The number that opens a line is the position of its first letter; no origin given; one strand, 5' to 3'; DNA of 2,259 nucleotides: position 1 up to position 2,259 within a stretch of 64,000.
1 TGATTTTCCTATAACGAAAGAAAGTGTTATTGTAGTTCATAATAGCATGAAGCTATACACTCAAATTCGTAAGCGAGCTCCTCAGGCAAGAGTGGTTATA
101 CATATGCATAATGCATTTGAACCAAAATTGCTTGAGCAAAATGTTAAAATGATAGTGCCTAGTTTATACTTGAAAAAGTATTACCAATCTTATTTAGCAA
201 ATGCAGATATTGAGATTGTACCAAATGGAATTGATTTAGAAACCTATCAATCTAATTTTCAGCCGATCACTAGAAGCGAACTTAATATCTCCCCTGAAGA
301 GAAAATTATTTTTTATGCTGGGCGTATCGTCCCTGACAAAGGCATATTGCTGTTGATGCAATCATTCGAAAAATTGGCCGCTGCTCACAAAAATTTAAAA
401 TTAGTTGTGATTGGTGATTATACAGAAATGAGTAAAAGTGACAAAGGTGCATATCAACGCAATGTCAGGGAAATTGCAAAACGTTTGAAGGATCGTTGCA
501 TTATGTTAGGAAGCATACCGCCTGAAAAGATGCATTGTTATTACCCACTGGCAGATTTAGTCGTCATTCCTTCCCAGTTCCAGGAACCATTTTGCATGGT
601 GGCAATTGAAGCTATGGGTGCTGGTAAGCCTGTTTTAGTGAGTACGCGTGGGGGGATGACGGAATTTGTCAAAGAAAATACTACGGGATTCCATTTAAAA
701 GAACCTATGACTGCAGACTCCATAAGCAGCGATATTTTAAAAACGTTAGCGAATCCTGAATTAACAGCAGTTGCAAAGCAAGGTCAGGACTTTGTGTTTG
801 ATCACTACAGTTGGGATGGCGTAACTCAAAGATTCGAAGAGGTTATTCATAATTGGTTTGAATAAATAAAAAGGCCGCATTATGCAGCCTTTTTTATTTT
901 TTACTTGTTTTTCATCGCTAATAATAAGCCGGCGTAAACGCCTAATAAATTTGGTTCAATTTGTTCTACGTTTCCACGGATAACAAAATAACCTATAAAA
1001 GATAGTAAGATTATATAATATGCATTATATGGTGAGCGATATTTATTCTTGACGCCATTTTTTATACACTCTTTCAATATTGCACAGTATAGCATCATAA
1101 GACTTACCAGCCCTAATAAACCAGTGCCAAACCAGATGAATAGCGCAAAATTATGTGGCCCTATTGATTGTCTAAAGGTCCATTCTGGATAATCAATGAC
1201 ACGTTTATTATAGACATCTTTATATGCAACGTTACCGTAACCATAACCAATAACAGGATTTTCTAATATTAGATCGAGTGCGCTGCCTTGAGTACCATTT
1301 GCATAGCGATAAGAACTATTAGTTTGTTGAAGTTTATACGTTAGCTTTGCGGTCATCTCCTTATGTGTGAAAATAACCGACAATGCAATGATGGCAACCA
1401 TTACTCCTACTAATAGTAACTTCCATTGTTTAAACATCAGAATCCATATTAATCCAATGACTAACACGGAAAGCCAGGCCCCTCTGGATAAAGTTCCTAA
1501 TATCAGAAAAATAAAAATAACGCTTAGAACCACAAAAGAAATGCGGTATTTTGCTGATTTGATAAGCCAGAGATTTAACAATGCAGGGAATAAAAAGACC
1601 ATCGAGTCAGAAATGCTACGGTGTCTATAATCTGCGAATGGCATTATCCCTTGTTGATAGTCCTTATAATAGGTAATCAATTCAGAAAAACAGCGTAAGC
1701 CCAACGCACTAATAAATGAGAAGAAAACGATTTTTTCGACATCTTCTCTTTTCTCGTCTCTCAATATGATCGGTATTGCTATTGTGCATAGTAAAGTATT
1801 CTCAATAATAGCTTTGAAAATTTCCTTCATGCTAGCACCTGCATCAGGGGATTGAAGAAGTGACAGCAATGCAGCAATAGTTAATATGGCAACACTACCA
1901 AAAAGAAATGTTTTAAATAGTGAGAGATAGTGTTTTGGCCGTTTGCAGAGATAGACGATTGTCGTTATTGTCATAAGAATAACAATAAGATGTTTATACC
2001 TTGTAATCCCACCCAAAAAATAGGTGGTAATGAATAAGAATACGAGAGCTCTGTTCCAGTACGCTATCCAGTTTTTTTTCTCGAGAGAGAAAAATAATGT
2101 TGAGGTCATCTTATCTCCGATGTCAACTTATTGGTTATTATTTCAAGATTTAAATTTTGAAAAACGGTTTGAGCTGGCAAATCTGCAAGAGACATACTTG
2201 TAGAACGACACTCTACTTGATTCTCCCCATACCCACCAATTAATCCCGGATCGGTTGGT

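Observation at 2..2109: Outer-core end of the waa locus: GT4 gene adjacent to waaL hints at a non-K-12 core type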

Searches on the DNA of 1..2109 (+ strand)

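Call 3: search_dna_similar(query=window:1-2109:+, collection=ecoli_genomes, mode=near, max_rows=30)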
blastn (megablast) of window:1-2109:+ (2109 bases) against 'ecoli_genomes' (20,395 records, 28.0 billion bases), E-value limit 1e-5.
Records with a match: 1363; places in all: 1363; records where one place covers at least 80% of the query: 1363.
Genomes with a match: 1363 of 5426; with a place that covers at least 80% of the query: 1363. Places per genome that has any: lowest 1, median 1, highest 1. On chromosomes: 1363 places; on plasmids: 0.
Best place of each record, by identity: >=99% 1144; 95-99% 219.
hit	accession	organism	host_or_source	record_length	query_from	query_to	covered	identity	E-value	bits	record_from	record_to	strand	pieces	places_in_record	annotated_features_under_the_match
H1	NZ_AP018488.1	Escherichia coli O157:H7 strain PV15-279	Homo sapiens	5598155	1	2109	100%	100.0%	0e+0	3895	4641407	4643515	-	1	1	rfaL: O-antigen ligase RfaL | lipopolysaccharide N-acetylglucosaminyltransferase | rfaC: lipopolysaccharide heptosyltransferase RfaC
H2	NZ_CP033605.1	Escherichia coli O157:H7 strain TR01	Cattle carcass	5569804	1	2109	100%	100.0%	0e+0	3895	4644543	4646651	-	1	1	rfaL: O-antigen ligase RfaL | lipopolysaccharide N-acetylglucosaminyltransferase | rfaC: lipopolysaccharide heptosyltransferase RfaC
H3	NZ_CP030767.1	Escherichia coli strain 2017C-4109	missing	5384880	1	2109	100%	100.0%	0e+0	3895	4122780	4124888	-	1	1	rfaL: O-antigen ligase RfaL | lipopolysaccharide N-acetylglucosaminyltransferase | rfaC: lipopolysaccharide heptosyltransferase RfaC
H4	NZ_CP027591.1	Escherichia coli strain 2014C-3011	Homo sapiens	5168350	1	2109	100%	100.0%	0e+0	3895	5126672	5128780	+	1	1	rfaL: O-antigen ligase RfaL | lipopolysaccharide N-acetylglucosaminyltransferase | rfaC: lipopolysaccharide heptosyltransferase RfaC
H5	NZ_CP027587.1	Escherichia coli strain 2013C-4974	Homo sapiens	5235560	1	2109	100%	100.0%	0e+0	3895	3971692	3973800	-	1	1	rfaL: O-antigen ligase RfaL | lipopolysaccharide N-acetylglucosaminyltransferase | rfaC: lipopolysaccharide heptosyltransferase RfaC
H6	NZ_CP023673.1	Escherichia coli strain SMN013SH2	cattle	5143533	1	2109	100%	100.0%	0e+0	3895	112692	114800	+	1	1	rfaL: O-antigen ligase RfaL | lipopolysaccharide N-acetylglucosaminyltransferase | rfaC: lipopolysaccharide heptosyltransferase RfaC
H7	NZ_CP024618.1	Escherichia coli strain SMN152SH1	cattle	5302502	1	2109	100%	100.0%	0e+0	3895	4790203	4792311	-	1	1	rfaL: O-antigen ligase RfaL | lipopolysaccharide N-acetylglucosaminyltransferase | rfaC: lipopolysaccharide heptosyltransferase RfaC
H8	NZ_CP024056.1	Escherichia coli strain SMN197SH3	cattle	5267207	1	2109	100%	100.0%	0e+0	3895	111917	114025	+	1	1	rfaL: O-antigen ligase RfaL | lipopolysaccharide N-acetylglucosaminyltransferase | rfaC: lipopolysaccharide heptosyltransferase RfaC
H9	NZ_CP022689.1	Escherichia coli strain CDC#03-98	missing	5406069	1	2109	100%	100.0%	0e+0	3895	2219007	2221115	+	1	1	rfaL: O-antigen ligase RfaL | lipopolysaccharide N-acetylglucosaminyltransferase | rfaC: lipopolysaccharide heptosyltransferase RfaC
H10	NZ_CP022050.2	Escherichia coli O157 strain FDAARGOS_293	Homo sapiens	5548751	1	2109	100%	100.0%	0e+0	3895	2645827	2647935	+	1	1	rfaL: O-antigen ligase RfaL | lipopolysaccharide N-acetylglucosaminyltransferase | rfaC: lipopolysaccharide heptosyltransferase RfaC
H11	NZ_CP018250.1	Escherichia coli strain 10671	Cattle faeces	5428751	1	2109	100%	100.0%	0e+0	3895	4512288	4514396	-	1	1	rfaL: O-antigen ligase RfaL | lipopolysaccharide N-acetylglucosaminyltransferase | rfaC: lipopolysaccharide heptosyltransferase RfaC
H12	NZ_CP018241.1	Escherichia coli strain 319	missing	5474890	1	2109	100%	100.0%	0e+0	3895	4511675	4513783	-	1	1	rfaL: O-antigen ligase RfaL | lipopolysaccharide N-acetylglucosaminyltransferase | rfaC: lipopolysaccharide heptosyltransferase RfaC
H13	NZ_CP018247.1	Escherichia coli strain 7784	Cattle faeces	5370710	1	2109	100%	100.0%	0e+0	3895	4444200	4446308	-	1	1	rfaL: O-antigen ligase RfaL | lipopolysaccharide N-acetylglucosaminyltransferase | rfaC: lipopolysaccharide heptosyltransferase RfaC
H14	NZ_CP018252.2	Escherichia coli strain 9000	Cattle faeces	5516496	1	2109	100%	100.0%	0e+0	3895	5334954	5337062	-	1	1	rfaL: O-antigen ligase RfaL | lipopolysaccharide N-acetylglucosaminyltransferase | rfaC: lipopolysaccharide heptosyltransferase RfaC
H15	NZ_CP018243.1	Escherichia coli strain 350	missing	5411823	1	2109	100%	100.0%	0e+0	3895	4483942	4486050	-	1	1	rfaL: O-antigen ligase RfaL | lipopolysaccharide N-acetylglucosaminyltransferase | rfaC: lipopolysaccharide heptosyltransferase RfaC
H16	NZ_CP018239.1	Escherichia coli strain 272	missing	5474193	1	2109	100%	100.0%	0e+0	3895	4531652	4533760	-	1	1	rfaL: O-antigen ligase RfaL | lipopolysaccharide N-acetylglucosaminyltransferase | rfaC: lipopolysaccharide heptosyltransferase RfaC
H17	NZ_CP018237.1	Escherichia coli strain 155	missing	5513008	1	2109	100%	100.0%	0e+0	3895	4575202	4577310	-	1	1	rfaL: O-antigen ligase RfaL | lipopolysaccharide N-acetylglucosaminyltransferase | rfaC: lipopolysaccharide heptosyltransferase RfaC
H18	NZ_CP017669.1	Escherichia coli O157:H7 strain PA20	stool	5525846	1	2109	100%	100.0%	0e+0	3895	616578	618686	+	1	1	rfaL: O-antigen ligase RfaL | lipopolysaccharide N-acetylglucosaminyltransferase | rfaC: lipopolysaccharide heptosyltransferase RfaC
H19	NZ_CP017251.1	Escherichia coli strain NADC 5570/86-24/6564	not applicable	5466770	1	2109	100%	100.0%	0e+0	3895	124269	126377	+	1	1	rfaL: O-antigen ligase RfaL | lipopolysaccharide N-acetylglucosaminyltransferase | rfaC: lipopolysaccharide heptosyltransferase RfaC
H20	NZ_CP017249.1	Escherichia coli strain NADC 5570/86-24/6565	not applicable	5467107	1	2109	100%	100.0%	0e+0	3895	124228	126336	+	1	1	rfaL: O-antigen ligase RfaL | lipopolysaccharide N-acetylglucosaminyltransferase | rfaC: lipopolysaccharide heptosyltransferase RfaC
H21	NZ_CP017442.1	Escherichia coli O157:H7 strain 4276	Cattle Hide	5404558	1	2109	100%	100.0%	0e+0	3895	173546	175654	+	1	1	rfaL: O-antigen ligase RfaL | lipopolysaccharide N-acetylglucosaminyltransferase | rfaC: lipopolysaccharide heptosyltransferase RfaC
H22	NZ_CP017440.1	Escherichia coli O157:H7 strain 3384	Cattle Hide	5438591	1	2109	100%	100.0%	0e+0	3895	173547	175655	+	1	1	rfaL: O-antigen ligase RfaL | lipopolysaccharide N-acetylglucosaminyltransferase | rfaC: lipopolysaccharide heptosyltransferase RfaC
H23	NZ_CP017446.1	Escherichia coli O157:H7 strain 9234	Cattle Hide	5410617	1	2109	100%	100.0%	0e+0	3895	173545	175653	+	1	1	rfaL: O-antigen ligase RfaL | lipopolysaccharide N-acetylglucosaminyltransferase | rfaC: lipopolysaccharide heptosyltransferase RfaC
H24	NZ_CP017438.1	Escherichia coli O157:H7 strain 2159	Cattle Hide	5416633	1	2109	100%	100.0%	0e+0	3895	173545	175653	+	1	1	rfaL: O-antigen ligase RfaL | lipopolysaccharide N-acetylglucosaminyltransferase | rfaC: lipopolysaccharide heptosyltransferase RfaC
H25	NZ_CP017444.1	Escherichia coli O157:H7 strain 8368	Cattle Hide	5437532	1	2109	100%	100.0%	0e+0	3895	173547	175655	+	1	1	rfaL: O-antigen ligase RfaL | lipopolysaccharide N-acetylglucosaminyltransferase | rfaC: lipopolysaccharide heptosyltransferase RfaC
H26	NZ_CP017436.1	Escherichia coli O157:H7 strain 2149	Cattle Hide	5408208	1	2109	100%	100.0%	0e+0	3895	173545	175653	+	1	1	rfaL: O-antigen ligase RfaL | lipopolysaccharide N-acetylglucosaminyltransferase | rfaC: lipopolysaccharide heptosyltransferase RfaC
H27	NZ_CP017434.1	Escherichia coli O157:H7 strain 1130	Cattle Hide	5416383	1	2109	100%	100.0%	0e+0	3895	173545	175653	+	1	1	rfaL: O-antigen ligase RfaL | lipopolysaccharide N-acetylglucosaminyltransferase | rfaC: lipopolysaccharide heptosyltransferase RfaC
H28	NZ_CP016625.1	Escherichia coli O157:H7 strain FRIK944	Bos taurus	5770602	1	2109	100%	100.0%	0e+0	3895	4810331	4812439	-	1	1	rfaL: O-antigen ligase RfaL | lipopolysaccharide N-acetylglucosaminyltransferase | rfaC: lipopolysaccharide heptosyltransferase RfaC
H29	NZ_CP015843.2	Escherichia coli O157:H7 strain FRIK2455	Bos taurus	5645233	1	2109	100%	100.0%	0e+0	3895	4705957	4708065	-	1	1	rfaL: O-antigen ligase RfaL | lipopolysaccharide N-acetylglucosaminyltransferase | rfaC: lipopolysaccharide heptosyltransferase RfaC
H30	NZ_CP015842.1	Escherichia coli O157:H7 strain FRIK2533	water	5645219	1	2109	100%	100.0%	0e+0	3895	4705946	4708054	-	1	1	rfaL: O-antigen ligase RfaL | lipopolysaccharide N-acetylglucosaminyltransferase | rfaC: lipopolysaccharide heptosyltransferase RfaC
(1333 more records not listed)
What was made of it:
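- All 1363 genomes carrying this block cover it fully (call 3).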

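Call 6: get_annotated_region(hit=H1, flank=13000)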
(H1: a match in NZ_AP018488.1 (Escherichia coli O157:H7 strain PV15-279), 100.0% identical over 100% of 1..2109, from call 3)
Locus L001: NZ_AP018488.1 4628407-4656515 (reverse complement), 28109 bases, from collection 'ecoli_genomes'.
description: Escherichia coli O157:H7 strain PV15-279 chromosome, complete genome
organism: Escherichia coli O157:H7 strain PV15-279 (NCBI taxid 83334)
replicon: chromosome; assembly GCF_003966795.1
host: Homo sapiens; source: -; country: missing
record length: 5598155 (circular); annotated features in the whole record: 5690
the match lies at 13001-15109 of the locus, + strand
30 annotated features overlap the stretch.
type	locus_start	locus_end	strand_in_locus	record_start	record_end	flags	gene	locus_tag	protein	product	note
CDS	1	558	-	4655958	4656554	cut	slmA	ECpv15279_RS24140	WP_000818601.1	nucleoid occlusion factor SlmA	-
CDS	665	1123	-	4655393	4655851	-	dut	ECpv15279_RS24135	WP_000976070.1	dUTP diphosphatase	-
CDS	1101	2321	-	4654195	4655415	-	coaBC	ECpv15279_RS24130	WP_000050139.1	bifunctional phosphopantothenoylcysteine decarboxylase/phosphopantothenate--cysteine ligase CoaBC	-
CDS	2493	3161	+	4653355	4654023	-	radC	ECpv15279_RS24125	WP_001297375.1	RadC family protein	-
CDS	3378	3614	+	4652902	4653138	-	rpmB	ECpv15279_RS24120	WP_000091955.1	50S ribosomal protein L28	-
CDS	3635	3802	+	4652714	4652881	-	rpmG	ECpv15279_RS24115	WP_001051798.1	50S ribosomal protein L33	-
CDS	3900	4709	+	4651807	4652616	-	mutM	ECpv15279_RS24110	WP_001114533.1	bifunctional DNA-formamidopyrimidine glycosylase/DNA-(apurinic or apyrimidinic site) lyase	-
CDS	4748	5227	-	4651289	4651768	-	coaD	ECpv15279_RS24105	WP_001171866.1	pantetheine-phosphate adenylyltransferase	-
CDS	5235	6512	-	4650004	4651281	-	waaA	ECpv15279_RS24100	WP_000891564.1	lipid IV(A) 3-deoxy-D-manno-octulosonic acid transferase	-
CDS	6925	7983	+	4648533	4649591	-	rfaQ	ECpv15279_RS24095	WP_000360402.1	lipopolysaccharide core heptosyltransferase RfaQ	-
CDS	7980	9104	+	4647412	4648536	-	waaG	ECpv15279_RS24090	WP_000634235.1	glycosyltransferase family 4 protein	-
CDS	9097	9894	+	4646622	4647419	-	rfaP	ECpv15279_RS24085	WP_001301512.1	lipopolysaccharide core heptose(I) kinase RfaP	-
CDS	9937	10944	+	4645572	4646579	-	waaO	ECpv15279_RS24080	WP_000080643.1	lipopolysaccharide 3-alpha-galactosyltransferase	-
CDS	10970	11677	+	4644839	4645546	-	rfaY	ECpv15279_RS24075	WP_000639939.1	lipopolysaccharide core heptose(II) kinase RfaY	-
CDS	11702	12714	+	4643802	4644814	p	-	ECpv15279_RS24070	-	glycosyltransferase family 8 protein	frameshifted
CDS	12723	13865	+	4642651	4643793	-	-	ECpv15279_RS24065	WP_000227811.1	lipopolysaccharide N-acetylglucosaminyltransferase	-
CDS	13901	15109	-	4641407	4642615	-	rfaL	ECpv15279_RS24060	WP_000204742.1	O-antigen ligase RfaL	-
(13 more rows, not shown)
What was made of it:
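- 901..2109 (-): waaL (rfaL), the R3 allele of the O-antigen ligase, 402 aa. Identical to WP_000204742.1 of O157:H7 (calls 3, 6).
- On E. coli R3 LPS core type: The order is seen in the identical O157:H7 genome (call 6).
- In O157:H7 the gene order is waaA | rfaQ-waaG-rfaP-waaO-rfaY-GT8-GT4 >< rfaL-rfaC-rfaF-rfaD (call 6), which is the R3 organisation.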

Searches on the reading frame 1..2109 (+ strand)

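Call 41: search_solved_structures(query=L001:12723-13865:+, max_evalue=0.00001)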
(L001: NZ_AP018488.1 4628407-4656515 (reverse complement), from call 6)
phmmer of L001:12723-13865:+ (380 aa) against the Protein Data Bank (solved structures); distinct sequences matched with E-value up to 0.00001: 29.
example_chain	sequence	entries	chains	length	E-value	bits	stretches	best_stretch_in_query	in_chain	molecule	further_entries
6kih_A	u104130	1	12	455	7.5e-22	81.1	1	133-373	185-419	Tll1590 protein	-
3c4q_A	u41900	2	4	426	1.5e-15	60.3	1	157-366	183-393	Predicted glycosyltransferases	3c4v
3c48_A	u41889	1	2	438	1.6e-15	60.2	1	157-366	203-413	Predicted glycosyltransferases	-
5d00_A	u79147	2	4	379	5.2e-11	45.4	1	152-327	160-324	N-acetyl-alpha-D-glucosaminyl L-malate synthase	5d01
2jjm_A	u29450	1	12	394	7.2e-11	44.9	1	147-376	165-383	GLYCOSYL TRANSFERASE, GROUP 1 FAMILY PROTEIN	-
3mbo_A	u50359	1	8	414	8.3e-11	44.7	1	147-376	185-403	Glycosyltransferase, group 1 family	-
3oka_A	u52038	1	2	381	1.1e-09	41.1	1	144-375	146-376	GDP-mannose-dependent alpha-(1-6)-phosphatidylinositol monomannoside mannosyltransferase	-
3okc_A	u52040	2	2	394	1.2e-09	40.9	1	144-375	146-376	GDP-mannose-dependent alpha-(1-6)-phosphatidylinositol monomannoside mannosyltransferase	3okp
2f9f_A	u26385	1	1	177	5.7e-09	38.7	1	197-328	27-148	first mannosyl transferase (wbaZ-1)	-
4xso_B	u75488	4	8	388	2.4e-08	36.6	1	163-370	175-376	Alr3699 protein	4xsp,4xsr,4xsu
6n1x_A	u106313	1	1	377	2.5e-08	36.6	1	160-344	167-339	Glycosyltransferase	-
6d9t_A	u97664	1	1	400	2.9e-08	36.4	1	160-344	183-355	Glycosyl transferase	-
7mi0_A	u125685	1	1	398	1.5e-07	34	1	137-338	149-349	Glycosyltransferase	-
2x6q_A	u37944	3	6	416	1.9e-07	33.7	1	178-348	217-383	TREHALOSE-SYNTHASE TRET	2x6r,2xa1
4rbn_A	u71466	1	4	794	3.2e-07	32.9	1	191-370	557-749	Sucrose synthase:Glycosyl transferases group 1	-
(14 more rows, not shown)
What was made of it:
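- On Glycosyltransferase family GT4 (GT-B fold, retaining): The nearest solved relatives by sequence include MshA, BshA, PimB'-like and TarM enzymes, which I recognise as GT4 family members (call 41).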

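Call 43: search_protein_families(library=pfam, proteins=[L001:12723-13865:+])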
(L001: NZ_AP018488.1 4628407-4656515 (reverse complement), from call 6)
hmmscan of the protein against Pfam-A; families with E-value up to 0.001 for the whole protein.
L001:12723-13865:+ (380 aa): 4 families
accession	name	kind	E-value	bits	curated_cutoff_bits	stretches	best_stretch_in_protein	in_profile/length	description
PF00534.26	Glycos_transf_1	-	6.8e-35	120.6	26.4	1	182-350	4-164/172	Glycosyl transferases group 1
PF13692.12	Glyco_trans_1_4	-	2.7e-24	86.5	27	1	194-344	2-142/142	Glycosyl transferases group 1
PF20706.3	GT4-conflict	-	2.2e-10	40.5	26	1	190-323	194-327/385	Family 4 Glycosyltransferase in conflict systems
PF13439.12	Glyco_transf_4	-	2e-05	25.2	28.5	1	68-173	44-169/170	Glycosyltransferase Family 4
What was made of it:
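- On Glycosyltransferase family GT4 (GT-B fold, retaining): The full-length O157:H7 protein gives only a sub-threshold Glyco_transf_4 match (25.2 bits against a cutoff of 28.5, call 43).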

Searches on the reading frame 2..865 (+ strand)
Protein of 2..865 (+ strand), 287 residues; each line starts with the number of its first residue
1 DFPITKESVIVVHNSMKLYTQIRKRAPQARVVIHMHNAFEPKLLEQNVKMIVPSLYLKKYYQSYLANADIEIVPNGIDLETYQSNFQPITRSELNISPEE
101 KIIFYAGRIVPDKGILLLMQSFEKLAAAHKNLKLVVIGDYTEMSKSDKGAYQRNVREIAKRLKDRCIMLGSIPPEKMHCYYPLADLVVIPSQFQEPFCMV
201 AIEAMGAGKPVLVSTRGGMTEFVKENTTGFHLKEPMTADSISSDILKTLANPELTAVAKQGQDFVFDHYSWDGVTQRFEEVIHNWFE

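Call 4: search_protein_families(library=pfam, proteins=[window:2-865:+])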
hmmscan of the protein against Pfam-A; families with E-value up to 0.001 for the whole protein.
window:2-865:+ (287 aa): 4 families
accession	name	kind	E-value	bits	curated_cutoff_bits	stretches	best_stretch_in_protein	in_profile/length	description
PF00534.26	Glycos_transf_1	-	2.8e-35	121.8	26.4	1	89-257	4-164/172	Glycosyl transferases group 1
PF13692.12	Glyco_trans_1_4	-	1.1e-24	87.7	27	1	101-251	2-142/142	Glycosyl transferases group 1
PF20706.3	GT4-conflict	-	1.3e-10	41.3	26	1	97-230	194-327/385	Family 4 Glycosyltransferase in conflict systems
PF13439.12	Glyco_transf_4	-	0.00013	22.4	28.5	1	10-80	76-169/170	Glycosyltransferase Family 4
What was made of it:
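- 2..865 (+): The 3' 864 nt (287 codons plus stop) of R3 waaD. This GT4 glycosyltransferase is the last gene of the waaQ operon. The full gene is 1143 nt (380 aa), and its first 93 codons lie upstream of the window. Pfam PF00534 E 2.8e-35 (call 4).
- On Glycosyltransferase family GT4 (GT-B fold, retaining): PF00534 E 2.8e-35, 121.8 bits against a cutoff of 26.4 (call 4).
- Checked: It matches Pfam Glycos_transf_1 PF00534 (E 2.8e-35, 121.8 bits against a cutoff of 26.4) and Glyco_trans_1_4 (E 1.1e-24) (call 4).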

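Call 5: search_protein_families(library=ncbifam, proteins=[window:2-865:+])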
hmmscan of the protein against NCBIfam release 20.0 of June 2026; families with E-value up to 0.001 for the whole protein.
window:2-865:+ (287 aa): 37 families (the best 25 are shown)
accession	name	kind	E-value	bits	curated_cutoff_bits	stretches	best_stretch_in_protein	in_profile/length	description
NF012028.0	PRK15484.1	subfamily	1.2e-163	544.6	618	1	1-287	94-380/380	lipopolysaccharide N-acetylglucosaminyltransferase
TIGR04157.1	glyco_rSAM_CFB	subfamily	5.6e-26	91.5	400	1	64-253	189-376/406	TIGR04157 family glycosyltransferase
TIGR04047.1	MSMEG_0565_glyc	hypoth_equivalog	1.7e-23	83.3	259.85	1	67-277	158-366/373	MSMEG_0565 family glycosyltransferase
TIGR03999.1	thiol_BshA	equivalog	3.5e-23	82.1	273.7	1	54-283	152-371/375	N-acetyl-alpha-D-glucosaminyl L-malate synthase BshA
TIGR03449.1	mycothiol_MshA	equivalog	3.4e-22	78.9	462.5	1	62-280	181-398/406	D-inositol-3-phosphate glycosyltransferase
NF038295.1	EPS_HpsP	equivalog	1e-21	77.4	550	1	69-278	178-380/388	hormogonium polysaccharide biosynthesis glycosyltransferase HpsP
TIGR02149.1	glgA_Coryne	subfamily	2.5e-20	73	302.4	1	64-281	165-386/391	glycogen synthase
TIGR04063.1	stp3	hypoth_equivalog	6.5e-20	71.4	442.05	1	66-283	178-393/397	TIGR04063 family PEP-CTERM/XrtA system glycosyltransferase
NF041876.1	EPS_EpsE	equivalog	4e-19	69.1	400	1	68-270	186-381/389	exopolysaccharide biosynthesis GT4 family glycosyltransferase EpsE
NF053787.1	GlcN_PG_synth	equivalog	8.4e-19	67.6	480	1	36-278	133-352/361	N-acetylglucosaminyl phosphatidylglycerol synthase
NF047684.1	TeichurnBiosyTuaC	equivalog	3.1e-18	65.9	550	1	64-270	181-374/391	teichuronic acid biosynthesis protein TuaC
NF038298.1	EPS_HpsO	equivalog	7.4e-17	61.2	575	1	68-276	168-378/388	hormogonium polysaccharide biosynthesis glycosyltransferase HpsO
NF038229.1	Glyco4_Geo_Pelo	equivalog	5.2e-16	58.6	400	1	67-282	132-333/338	GPMC system family 4 glycosyltransferase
NF046085.1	XrtY_assoc_Gly1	equivalog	6.8e-16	58.1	400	1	18-281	136-380/387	XrtY-associated glycosyltransferase XYAG1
TIGR02095.1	glgA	subfamily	2e-15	56.4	328.45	1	93-282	287-474/477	glycogen/starch synthase, ADP-glucose type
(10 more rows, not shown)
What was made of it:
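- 2..865 (+): Aligns with positions 94-380 of NF012028 (call 5).
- Checked: It also aligns end to end with positions 94-380 of the 380-position NCBIfam model NF012028 (E 1.2e-163, call 5).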
